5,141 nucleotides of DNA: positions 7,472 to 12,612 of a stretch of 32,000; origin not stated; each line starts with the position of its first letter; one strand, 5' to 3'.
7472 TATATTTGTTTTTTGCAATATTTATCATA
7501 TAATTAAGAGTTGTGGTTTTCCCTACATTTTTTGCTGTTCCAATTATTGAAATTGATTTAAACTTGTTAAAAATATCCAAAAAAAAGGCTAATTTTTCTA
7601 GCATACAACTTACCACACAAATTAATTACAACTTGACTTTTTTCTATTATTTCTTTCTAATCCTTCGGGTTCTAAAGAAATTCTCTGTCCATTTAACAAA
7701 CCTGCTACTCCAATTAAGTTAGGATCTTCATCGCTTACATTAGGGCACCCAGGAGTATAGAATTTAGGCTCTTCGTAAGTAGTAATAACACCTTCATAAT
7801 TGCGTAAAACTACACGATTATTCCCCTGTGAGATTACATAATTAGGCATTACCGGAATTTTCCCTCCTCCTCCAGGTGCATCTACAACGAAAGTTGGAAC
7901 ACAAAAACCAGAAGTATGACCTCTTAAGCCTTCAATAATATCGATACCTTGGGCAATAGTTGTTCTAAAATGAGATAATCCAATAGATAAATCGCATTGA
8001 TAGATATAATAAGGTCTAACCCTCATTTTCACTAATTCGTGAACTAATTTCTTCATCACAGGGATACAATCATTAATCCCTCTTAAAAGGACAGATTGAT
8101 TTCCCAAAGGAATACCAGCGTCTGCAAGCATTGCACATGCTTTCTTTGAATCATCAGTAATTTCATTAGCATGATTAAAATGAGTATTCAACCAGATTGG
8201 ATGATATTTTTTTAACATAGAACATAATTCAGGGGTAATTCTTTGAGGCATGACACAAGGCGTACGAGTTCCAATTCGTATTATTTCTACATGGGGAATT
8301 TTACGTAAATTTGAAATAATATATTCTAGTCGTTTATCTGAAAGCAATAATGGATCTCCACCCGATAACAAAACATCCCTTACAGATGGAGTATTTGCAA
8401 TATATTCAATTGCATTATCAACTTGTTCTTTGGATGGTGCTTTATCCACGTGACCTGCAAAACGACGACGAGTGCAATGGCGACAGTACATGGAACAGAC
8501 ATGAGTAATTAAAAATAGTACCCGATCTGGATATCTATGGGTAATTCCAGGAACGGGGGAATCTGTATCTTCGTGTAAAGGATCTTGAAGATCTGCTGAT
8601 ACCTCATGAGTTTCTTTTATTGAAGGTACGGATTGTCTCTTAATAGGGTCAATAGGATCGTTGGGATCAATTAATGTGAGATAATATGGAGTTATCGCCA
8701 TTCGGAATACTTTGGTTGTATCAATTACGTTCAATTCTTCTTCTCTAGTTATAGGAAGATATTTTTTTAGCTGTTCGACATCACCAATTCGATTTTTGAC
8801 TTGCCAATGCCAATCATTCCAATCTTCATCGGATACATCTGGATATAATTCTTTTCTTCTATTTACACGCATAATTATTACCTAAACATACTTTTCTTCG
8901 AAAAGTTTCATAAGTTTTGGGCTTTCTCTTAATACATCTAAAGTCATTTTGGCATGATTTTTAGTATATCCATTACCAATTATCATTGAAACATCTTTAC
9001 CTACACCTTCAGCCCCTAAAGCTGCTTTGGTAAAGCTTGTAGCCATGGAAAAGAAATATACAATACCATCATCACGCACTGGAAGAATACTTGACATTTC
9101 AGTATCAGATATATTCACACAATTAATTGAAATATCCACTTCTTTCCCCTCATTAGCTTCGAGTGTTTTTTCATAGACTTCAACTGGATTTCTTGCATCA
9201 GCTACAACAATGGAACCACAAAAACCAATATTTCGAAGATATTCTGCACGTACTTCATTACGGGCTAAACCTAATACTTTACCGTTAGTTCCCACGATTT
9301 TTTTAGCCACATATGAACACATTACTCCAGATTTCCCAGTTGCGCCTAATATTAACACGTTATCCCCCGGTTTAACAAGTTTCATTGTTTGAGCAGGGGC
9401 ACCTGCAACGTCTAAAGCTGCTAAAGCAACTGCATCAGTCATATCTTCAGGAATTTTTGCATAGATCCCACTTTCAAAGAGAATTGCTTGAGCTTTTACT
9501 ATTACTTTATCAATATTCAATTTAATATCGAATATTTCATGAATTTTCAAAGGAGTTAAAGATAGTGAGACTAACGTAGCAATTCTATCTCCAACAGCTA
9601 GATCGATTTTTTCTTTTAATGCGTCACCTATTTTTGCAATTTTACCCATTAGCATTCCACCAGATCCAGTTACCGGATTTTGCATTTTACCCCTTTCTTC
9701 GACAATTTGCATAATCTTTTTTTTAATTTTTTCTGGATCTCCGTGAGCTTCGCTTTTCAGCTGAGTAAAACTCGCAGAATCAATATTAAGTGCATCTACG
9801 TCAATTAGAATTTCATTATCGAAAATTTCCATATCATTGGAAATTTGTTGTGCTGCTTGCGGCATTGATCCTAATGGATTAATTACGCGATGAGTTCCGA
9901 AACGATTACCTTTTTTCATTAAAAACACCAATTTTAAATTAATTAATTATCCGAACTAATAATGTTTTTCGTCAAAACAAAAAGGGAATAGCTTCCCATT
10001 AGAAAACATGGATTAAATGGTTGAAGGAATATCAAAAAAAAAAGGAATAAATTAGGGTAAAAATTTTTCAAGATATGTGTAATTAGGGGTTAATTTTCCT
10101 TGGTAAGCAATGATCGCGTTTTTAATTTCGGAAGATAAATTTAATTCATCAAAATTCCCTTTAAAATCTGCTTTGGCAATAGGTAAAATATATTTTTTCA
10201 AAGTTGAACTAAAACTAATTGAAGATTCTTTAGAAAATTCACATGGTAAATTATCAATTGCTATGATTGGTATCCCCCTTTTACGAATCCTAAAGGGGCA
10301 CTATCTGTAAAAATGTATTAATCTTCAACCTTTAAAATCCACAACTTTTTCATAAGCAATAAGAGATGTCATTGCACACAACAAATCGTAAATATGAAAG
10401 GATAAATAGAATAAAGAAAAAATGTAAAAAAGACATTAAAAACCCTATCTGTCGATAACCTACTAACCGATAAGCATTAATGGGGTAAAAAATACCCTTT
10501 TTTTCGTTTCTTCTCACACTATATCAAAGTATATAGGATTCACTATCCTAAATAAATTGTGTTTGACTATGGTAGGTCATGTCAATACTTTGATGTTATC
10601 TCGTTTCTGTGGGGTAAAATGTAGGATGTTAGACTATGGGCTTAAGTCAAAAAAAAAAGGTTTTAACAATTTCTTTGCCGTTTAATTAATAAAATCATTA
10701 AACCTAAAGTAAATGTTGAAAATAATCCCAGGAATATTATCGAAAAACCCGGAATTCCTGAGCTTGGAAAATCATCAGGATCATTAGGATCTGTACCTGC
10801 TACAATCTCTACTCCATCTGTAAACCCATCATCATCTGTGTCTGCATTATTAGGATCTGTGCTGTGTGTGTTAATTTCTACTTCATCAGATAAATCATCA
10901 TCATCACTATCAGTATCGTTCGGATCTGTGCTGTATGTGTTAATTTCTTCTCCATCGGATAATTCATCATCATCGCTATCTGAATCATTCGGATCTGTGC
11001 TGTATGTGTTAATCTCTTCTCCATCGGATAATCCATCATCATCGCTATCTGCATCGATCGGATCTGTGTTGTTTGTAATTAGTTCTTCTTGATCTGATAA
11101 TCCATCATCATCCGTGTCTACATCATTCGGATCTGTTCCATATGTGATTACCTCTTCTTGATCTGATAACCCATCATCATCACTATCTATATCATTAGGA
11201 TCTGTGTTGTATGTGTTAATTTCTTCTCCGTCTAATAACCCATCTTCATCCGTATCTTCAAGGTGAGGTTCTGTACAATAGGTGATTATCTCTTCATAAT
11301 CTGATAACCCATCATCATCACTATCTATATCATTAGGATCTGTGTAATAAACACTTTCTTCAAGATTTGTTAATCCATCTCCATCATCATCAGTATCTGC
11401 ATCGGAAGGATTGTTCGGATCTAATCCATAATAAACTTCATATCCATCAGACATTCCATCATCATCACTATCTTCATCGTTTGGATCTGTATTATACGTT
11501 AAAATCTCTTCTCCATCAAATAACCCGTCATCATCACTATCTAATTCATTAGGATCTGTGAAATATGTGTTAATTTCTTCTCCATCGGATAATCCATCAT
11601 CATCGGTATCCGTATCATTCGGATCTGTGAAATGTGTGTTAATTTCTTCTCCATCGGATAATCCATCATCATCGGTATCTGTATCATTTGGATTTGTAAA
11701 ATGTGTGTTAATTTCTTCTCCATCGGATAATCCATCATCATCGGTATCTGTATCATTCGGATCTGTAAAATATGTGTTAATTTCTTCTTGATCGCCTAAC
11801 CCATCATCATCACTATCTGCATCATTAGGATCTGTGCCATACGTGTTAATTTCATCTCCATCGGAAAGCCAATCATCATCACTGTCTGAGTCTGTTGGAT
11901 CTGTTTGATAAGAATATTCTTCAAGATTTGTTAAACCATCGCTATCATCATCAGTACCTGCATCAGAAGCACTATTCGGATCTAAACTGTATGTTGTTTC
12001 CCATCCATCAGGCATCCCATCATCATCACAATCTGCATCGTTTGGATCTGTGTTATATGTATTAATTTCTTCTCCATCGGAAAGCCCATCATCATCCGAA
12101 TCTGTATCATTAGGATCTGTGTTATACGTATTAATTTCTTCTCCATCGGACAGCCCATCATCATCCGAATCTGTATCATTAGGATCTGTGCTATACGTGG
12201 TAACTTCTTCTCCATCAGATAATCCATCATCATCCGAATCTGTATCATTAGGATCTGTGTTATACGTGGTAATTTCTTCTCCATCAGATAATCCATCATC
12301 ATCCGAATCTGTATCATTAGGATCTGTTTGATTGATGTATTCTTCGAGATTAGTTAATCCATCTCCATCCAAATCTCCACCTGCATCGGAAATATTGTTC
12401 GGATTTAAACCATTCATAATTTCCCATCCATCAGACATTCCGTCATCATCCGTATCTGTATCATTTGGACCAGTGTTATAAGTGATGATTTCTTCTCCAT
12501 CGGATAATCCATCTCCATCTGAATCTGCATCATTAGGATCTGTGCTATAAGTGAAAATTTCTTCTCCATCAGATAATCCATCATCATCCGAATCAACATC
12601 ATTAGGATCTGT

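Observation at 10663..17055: Giant ~2,130-aa surface protein combining an integrin-alpha-like FG-GAP propeller with ~70 thrombospondin-type-3-like calcium repeats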

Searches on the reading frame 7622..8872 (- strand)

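Call 10: search_protein_families(library=pfam, proteins=[window:7622-8872:-], max_evalue=0.001)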
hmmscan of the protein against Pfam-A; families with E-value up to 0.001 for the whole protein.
window:7622-8872:- (416 aa): 3 families
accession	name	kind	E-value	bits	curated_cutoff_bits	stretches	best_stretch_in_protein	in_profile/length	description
PF12544.13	LAM_C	-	2.4e-40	138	26.7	1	313-413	1-109/127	Lysine-2,3-aminomutase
PF04055.27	Radical_SAM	-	7.4e-16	59.2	29.5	1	122-269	3-157/166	Radical SAM superfamily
PF13353.11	Fer4_12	-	3.3e-05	24.6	22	1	120-191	9-79/137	4Fe-4S single cluster domain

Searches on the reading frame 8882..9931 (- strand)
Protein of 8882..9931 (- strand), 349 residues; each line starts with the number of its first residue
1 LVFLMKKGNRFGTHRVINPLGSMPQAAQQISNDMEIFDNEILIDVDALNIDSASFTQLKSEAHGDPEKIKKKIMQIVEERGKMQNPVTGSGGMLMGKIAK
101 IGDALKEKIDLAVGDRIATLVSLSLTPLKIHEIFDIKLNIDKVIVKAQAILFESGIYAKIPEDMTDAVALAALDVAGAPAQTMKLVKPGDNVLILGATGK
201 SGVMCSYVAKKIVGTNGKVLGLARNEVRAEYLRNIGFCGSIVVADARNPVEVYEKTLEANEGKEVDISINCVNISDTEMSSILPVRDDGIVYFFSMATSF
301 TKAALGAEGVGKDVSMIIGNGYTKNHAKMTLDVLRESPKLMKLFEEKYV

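Call 10: search_protein_families(library=pfam, proteins=[window:8882-9931:-], max_evalue=0.001)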
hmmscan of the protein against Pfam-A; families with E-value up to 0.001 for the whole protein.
window:8882-9931:- (349 aa): 1 family
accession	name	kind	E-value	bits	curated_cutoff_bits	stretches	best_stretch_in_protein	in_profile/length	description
PF00107.32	ADH_zinc_N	-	7.4e-05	23.1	31.8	1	202-296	3-90/129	Zinc-binding dehydrogenase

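Call 67: search_protein_families(library=ncbifam, proteins=[window:8882-9931:-], max_evalue=0.001)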
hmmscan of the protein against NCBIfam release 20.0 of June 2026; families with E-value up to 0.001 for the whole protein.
window:8882-9931:- (349 aa): 7 families
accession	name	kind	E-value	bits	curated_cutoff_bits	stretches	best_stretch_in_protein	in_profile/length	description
NF052381.1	Lys_ferment_KDD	equivalog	7.3e-80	267.1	200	1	12-187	1-178/178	L-erythro-3,5-diaminohexanoate dehydrogenase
TIGR01751.1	crot-CoA-red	equivalog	9.2e-05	21.3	378.55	1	184-246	185-244/398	crotonyl-CoA carboxylase/reductase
NF041183.1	Pks2_ls1_myc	equivalog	0.00013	18.9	2400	1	154-273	1507-1622/2086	sulfolipid-1 biosynthesis phthioceranic/hydroxyphthioceranic acid synthase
NF041097.1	keto_inos_dh_IolM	equivalog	0.00017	20.4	450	1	186-282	204-297/389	scyllo-inosose 3-dehydrogenase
NF040538.1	methyl_ArsM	equivalog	0.00018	20.8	500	1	177-225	53-95/356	arsinothricin biosynthesis methyltransferase ArsM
NF041172.1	AcrlCoa_red_Thmprot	equivalog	0.00032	19.8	500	1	155-273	127-235/334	acryloyl-CoA reductase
TIGR00438.1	rrmJ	equivalog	0.00052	19.6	300.15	0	181-269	25-103/188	23S rRNA (uridine(2552)-2'-O)-methyltransferase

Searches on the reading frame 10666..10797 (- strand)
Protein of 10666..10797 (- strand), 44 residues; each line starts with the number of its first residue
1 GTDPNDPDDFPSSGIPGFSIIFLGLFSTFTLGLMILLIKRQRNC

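Call 22: search_protein_families(library=ncbifam, proteins=[window:10666-10797:-], max_evalue=10)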
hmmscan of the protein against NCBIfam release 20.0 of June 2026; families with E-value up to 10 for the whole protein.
seq(44 aa): 3 families
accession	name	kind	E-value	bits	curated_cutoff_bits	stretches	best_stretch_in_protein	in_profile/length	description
NF033507.3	Loki-CTERM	subfamily_domain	0.00035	20.7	19.9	1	15-40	1-24/27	Loki-CTERM sorting domain-containing protein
TIGR01167.1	LPXTG_anchor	domain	0.077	13.7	15.9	1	12-43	4-34/34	LPXTG cell wall anchor domain-containing protein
NF045529.2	Heimdall-CTERM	domain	0.34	11.4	24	1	14-42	1-25/26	Heimdall-CTERM domain-containing surface protein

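Call 23: search_protein_families(library=pfam, proteins=[window:10666-10797:-], max_evalue=10)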
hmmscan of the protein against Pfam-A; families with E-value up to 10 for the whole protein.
seq(44 aa): 1 family
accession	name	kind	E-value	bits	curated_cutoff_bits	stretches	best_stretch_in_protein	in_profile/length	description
PF02060.20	ISK_Channel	-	0.063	13.5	22.1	1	19-41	47-69/126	Slow voltage-gated potassium channel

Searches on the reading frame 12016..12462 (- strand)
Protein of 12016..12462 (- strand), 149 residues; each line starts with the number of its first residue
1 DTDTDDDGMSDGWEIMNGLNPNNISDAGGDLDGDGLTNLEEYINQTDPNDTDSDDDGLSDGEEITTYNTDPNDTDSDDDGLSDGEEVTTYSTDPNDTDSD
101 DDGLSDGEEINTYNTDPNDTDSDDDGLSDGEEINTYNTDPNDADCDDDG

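Call 53: predict_structure(alignment_id=A3)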
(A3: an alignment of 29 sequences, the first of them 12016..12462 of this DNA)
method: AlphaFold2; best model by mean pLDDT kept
length: 149 residues; sequences in the alignment: 29
mean_pLDDT: 95.9   pTM: 0.84
mean pLDDT of the five models: 95.9, 95.4, 95.3, 95.3, 95.3
residues with pLDDT >= 90: 141; 70-90: 3; 50-70: 4; < 50: 1
segments of 3 or more residues with pLDDT < 50: none
pLDDT, mean of each block of 10 residues (from residue 1): 96 98 98 98 98 98 98 98 98 98 98 98 96 94 71
secondary structure, 60 per line:
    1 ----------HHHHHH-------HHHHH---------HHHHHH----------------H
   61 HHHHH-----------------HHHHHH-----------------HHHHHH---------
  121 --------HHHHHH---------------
elements in order: H11-16 H24-28 H38-43 H60-65 H83-88 H106-111 H129-134

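Call 55: fold_search(model_id=the predicted structure, library=pdb)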
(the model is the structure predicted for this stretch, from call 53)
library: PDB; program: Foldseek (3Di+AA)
matches with E <= 10: 64; with E <= 0.001: 3
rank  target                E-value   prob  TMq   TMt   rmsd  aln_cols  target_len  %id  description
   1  7c7u_A                1.3e-05  1.00  0.29  0.07   0.6        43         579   44  Biofilm associated protein - BSP domain (released 2021-05-12)
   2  7c7u_B                4.0e-05  1.00  0.29  0.07   0.6        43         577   44  Biofilm associated protein - BSP domain (released 2021-05-12)
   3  7c7r_A                4.4e-05  1.00  0.30  0.11   0.5        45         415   42  Biofilm associated protein - B domain (released 2021-05-12)
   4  9n2d_D                3.9e-02  0.04  0.12  0.06   7.9        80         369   29  Cryo-EM structure of an extended F. johnsoniae BAM complex, composite map (released 2025-07-09)
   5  2rhp_A                4.9e-02  0.02  0.14  0.07  12.7       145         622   22  The Thrombospondin-1 Polymorphism Asn700Ser Associated with Cornoary Artery Disease Causes Local and Long-Ranging Chan (released 2008-05-27)
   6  1yo8_A                7.0e-02  0.02  0.16  0.06  14.2       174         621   23  Structure of the C-terminal domain of human thrombospondin-2 (released 2005-09-27)
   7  1ux6                  9.8e-02  0.02  0.16  0.09  11.2       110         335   27  Structure of a thrombospondin C-terminal fragment reveals a novel calcium core in the type 3 repeats (released 2004-03-18)
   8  5wtl_C                2.0e-01  0.01  0.14  0.09  13.9       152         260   20  Crystal structure of the periplasmic portion of outer membrane protein A (OmpA) from Capnocytophaga gingivalis (released 2017-12-13)
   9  9jsg                  8.7e-01  0.01  0.14  0.05  10.8        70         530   16  Clostridium perfringens iota toxin pore Ib in pore state (released 2025-05-14)
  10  8yrm_A                2.2e+00  0.01  0.14  0.05  10.8        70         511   16  Iota toxin Ib pore serine-clamp mutant (released 2025-03-26)
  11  6klw_A                3.1e+00  0.01  0.14  0.06  10.8        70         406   16  Complex structure of Iota toxin enzymatic component (Ia) and binding component (Ib) pore with long stem (released 2020-01-15)
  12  3v9w_B                3.5e+00  0.01  0.09  0.07   2.2        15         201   27  Crystal structure of RNase T in complex with a preferred ssDNA (TTA) with two Mg in the active site (released 2012-07-11)
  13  6klo_A                3.5e+00  0.01  0.14  0.07  10.8        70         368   16  Complex structure of Iota toxin enzymatic component (Ia) and binding component (Ib) pore with short stem (released 2020-01-15)
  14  3v9x_C                3.9e+00  0.01  0.09  0.07   3.0        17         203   24  Crystal structure of RNase T in complex with a preferred ssDNA (AAA) with two Mg in the active site (released 2012-07-11)
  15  3v9w_D                4.4e+00  0.01  0.09  0.07   3.2        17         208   24  Crystal structure of RNase T in complex with a preferred ssDNA (TTA) with two Mg in the active site (released 2012-07-11)
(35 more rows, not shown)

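Call 71: search_protein_families(library=pfam, proteins=[window:12016-12462:-], max_evalue=10)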
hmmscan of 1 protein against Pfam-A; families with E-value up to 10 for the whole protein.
seq(149 aa): 3 families
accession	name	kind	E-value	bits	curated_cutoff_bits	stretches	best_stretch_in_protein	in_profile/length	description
PF18884.5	TSP3_bac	-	2.6e-25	88.3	25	6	121-143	1-22/22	Bacterial TSP3 repeat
PF03495.19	Binary_toxB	-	0.025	15.2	25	1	52-111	2-61/78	Clostridial binary toxin B/anthrax toxin PA Ca-binding domain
PF12888.12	Lipid_bd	-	8.9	6.5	25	0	55-75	29-48/141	Lipid-binding putative hydrolase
